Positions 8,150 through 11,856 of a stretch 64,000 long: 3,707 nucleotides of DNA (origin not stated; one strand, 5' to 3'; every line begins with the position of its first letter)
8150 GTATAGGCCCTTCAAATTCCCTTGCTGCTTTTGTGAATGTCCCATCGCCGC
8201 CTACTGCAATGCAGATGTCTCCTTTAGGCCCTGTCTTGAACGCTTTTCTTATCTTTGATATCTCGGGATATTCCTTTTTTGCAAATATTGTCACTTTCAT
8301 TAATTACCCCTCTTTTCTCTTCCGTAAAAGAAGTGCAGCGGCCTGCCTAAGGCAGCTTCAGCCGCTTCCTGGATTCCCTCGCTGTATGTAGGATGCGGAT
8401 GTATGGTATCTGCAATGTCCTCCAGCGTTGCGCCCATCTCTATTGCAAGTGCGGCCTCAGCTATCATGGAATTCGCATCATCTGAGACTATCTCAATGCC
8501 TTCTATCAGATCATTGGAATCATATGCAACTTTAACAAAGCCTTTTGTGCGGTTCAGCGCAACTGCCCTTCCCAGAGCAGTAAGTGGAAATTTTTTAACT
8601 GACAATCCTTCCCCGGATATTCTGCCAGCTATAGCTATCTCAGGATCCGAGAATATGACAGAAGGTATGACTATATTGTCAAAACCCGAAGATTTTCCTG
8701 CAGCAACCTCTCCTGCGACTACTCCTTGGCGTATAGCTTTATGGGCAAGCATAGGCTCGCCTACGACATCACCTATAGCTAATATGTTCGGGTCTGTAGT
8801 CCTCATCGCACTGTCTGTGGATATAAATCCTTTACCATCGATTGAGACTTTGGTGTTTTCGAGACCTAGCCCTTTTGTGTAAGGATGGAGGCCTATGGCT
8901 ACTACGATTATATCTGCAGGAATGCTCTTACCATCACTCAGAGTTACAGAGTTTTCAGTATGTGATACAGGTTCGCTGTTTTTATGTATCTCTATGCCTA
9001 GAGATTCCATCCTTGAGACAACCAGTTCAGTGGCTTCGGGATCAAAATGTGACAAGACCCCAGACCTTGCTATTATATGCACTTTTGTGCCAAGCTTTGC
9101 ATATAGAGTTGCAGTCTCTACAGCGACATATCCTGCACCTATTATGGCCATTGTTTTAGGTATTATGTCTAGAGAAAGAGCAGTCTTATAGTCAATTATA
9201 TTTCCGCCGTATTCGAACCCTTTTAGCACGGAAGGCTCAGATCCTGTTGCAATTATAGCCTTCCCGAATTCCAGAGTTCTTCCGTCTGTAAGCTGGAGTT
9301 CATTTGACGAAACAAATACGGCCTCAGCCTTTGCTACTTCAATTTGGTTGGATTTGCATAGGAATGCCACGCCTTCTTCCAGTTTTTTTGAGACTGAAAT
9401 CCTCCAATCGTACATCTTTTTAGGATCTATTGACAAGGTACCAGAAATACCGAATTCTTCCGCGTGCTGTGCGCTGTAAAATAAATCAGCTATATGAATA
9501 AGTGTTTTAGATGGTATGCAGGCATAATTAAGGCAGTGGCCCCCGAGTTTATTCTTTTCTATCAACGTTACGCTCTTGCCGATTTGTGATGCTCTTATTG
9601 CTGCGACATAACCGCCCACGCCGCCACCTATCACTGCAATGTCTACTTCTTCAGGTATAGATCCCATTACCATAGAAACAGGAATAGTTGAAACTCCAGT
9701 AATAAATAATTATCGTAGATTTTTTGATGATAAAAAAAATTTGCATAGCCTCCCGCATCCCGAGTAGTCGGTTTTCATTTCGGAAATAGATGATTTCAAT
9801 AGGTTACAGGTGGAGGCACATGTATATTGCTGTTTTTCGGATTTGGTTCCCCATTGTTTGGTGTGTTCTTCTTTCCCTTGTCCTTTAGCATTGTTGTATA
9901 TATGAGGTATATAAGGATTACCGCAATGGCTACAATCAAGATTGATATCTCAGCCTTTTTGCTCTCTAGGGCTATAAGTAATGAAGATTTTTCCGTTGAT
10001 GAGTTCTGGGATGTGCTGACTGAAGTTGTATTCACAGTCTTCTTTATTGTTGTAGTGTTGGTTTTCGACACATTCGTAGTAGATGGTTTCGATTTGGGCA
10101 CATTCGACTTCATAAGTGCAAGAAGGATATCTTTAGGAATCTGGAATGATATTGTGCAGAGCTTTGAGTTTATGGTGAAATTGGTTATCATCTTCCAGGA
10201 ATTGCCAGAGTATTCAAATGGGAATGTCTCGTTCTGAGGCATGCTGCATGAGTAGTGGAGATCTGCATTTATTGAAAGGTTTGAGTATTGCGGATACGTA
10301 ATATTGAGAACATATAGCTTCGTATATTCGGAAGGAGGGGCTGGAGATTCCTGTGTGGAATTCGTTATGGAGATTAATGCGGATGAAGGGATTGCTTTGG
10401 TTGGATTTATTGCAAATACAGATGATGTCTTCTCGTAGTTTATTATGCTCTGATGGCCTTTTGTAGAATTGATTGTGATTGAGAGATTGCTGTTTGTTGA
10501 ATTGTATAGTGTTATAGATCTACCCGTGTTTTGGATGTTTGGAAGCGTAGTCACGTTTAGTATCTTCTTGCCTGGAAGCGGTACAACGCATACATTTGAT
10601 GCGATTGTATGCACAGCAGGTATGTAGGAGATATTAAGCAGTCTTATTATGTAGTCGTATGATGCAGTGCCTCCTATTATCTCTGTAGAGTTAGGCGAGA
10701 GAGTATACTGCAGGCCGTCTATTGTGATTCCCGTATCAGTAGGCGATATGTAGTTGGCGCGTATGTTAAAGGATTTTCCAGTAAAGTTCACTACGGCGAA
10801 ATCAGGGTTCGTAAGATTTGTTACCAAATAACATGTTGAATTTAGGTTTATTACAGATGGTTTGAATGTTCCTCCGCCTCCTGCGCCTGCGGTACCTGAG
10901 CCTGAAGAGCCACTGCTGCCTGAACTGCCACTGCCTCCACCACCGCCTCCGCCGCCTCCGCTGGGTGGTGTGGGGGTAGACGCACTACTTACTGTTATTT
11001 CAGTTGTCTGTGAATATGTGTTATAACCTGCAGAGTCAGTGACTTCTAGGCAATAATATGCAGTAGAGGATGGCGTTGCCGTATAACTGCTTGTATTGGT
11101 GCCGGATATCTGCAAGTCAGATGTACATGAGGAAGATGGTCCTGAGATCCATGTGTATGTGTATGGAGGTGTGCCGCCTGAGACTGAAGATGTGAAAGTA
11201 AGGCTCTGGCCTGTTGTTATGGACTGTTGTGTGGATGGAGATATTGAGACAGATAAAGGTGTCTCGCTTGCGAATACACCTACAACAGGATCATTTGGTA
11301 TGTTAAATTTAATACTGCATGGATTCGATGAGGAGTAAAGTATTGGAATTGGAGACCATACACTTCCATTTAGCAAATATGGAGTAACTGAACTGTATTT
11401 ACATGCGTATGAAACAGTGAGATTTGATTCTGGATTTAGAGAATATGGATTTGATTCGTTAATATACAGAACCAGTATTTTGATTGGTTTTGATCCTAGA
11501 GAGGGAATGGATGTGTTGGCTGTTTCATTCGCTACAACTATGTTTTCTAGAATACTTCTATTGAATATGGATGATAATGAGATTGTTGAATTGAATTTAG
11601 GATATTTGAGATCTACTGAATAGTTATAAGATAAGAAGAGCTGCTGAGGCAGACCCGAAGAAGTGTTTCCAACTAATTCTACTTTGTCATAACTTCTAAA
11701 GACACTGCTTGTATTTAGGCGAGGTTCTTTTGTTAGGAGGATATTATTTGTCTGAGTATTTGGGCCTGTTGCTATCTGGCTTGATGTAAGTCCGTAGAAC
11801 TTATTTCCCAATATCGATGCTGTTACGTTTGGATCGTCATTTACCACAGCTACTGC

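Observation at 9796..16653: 2285-aa mosaic surface protein combining beta-propeller, beta-helix, Ig-like repeats and an unknown 550-aa domain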

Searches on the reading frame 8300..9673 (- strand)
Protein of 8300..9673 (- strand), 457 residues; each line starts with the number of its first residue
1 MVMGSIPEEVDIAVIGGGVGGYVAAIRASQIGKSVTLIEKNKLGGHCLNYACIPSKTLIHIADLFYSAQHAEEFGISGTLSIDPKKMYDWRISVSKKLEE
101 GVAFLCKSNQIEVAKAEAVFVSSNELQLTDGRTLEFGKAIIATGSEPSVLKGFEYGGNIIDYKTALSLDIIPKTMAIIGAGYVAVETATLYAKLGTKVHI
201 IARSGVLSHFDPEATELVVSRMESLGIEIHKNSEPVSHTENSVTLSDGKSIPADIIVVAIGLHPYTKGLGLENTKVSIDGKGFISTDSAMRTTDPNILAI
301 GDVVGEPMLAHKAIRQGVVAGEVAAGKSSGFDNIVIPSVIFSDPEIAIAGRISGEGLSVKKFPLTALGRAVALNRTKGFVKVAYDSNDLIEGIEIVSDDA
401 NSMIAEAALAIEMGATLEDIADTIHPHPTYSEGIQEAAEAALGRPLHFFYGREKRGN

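Call 58: search_protein_families(library=pfam, proteins=[window:8300-9673:-], max_evalue=0.01)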
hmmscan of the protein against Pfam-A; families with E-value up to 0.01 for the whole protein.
window:8300-9673:- (457 aa): 15 families
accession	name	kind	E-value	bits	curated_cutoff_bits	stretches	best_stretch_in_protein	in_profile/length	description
PF07992.20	Pyr_redox_2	-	6.5e-66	223.1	26.1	1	11-317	2-291/291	Pyridine nucleotide-disulphide oxidoreductase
PF02852.28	Pyr_redox_dim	-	3.2e-25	88.9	25.3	1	336-438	1-110/110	Pyridine nucleotide-disulphide oxidoreductase, dimerisation domain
PF00070.33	Pyr_redox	-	1.2e-20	74.2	22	1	175-243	2-71/82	Pyridine nucleotide-disulphide oxidoreductase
PF13738.12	Pyr_redox_3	-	1.2e-11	44.9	30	1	14-301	2-305/305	Pyridine nucleotide-disulphide oxidoreductase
PF01262.27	AlaDh_PNT_C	-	1.5e-07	31.5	23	1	2-42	19-61/214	Alanine dehydrogenase/PNT, C-terminal domain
PF13450.12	NAD_binding_8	-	1.8e-07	31.8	21.9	1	14-51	1-39/68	NAD(P)-binding Rossmann-like domain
PF01134.28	GIDA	-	2.6e-07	30.5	22.1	1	11-59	1-47/391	Glucose inhibited division protein A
PF12831.13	FAD_oxidored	-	4.2e-07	30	27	1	11-46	1-37/416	FAD dependent oxidoreductase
PF01266.30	DAO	-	2.2e-06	27.9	27.9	1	11-45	1-36/353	FAD dependent oxidoreductase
PF00890.30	FAD_binding_2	-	1e-05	25.4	20.4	1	11-45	1-36/414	FAD binding domain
PF03486.20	HI0933_like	-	2.8e-05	24.1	50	1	11-45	2-36/244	HI0933-like protein Rossmann domain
PF04820.20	Trp_halogenase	-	0.0014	18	21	0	11-55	1-49/458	Tryptophan halogenase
PF13454.12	NAD_binding_9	-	0.0018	18.7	21.8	0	13-90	1-71/155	FAD-NAD(P)-binding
PF13241.12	NAD_binding_7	-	0.0067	17.4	22.1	0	168-208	3-41/104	Putative NAD(P)-binding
PF03721.20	UDPG_MGDP_dh_N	-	0.008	16.2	27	0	174-201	2-29/187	UDP-glucose/GDP-mannose dehydrogenase family, NAD binding domain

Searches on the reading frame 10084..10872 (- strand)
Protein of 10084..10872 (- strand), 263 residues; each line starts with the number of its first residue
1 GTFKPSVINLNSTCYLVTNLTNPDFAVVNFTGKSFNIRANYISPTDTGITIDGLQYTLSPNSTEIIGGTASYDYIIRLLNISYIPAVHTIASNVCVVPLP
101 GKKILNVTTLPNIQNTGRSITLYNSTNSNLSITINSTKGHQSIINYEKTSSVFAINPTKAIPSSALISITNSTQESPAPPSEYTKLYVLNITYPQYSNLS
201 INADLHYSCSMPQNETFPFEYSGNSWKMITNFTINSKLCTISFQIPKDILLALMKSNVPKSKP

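Call 9: search_protein_families(library=pfam, proteins=[window:10084-10872:-], max_evalue=10)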
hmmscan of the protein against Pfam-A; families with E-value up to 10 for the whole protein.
seq(263 aa): 1 family
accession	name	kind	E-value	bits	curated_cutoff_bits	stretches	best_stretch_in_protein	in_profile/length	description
PF17834.7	GHD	-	0.24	11.6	34.5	1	12-43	12-42/57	Beta-sandwich domain in beta galactosidase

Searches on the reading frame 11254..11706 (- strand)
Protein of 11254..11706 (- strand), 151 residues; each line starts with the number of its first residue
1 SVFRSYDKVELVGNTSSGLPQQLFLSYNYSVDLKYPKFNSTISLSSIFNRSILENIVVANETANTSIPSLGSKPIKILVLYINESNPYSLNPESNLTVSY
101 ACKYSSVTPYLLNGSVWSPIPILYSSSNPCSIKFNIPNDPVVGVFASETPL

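Call 9: search_protein_families(library=pfam, proteins=[window:11254-11706:-], max_evalue=10)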
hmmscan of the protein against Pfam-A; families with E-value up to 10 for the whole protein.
seq(151 aa): 1 family
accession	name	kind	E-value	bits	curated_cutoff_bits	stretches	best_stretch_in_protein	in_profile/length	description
PF16904.10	PurL_C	-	0.25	12.2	27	1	42-88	40-86/94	Phosphoribosylformylglycinamidine synthase II C-terminus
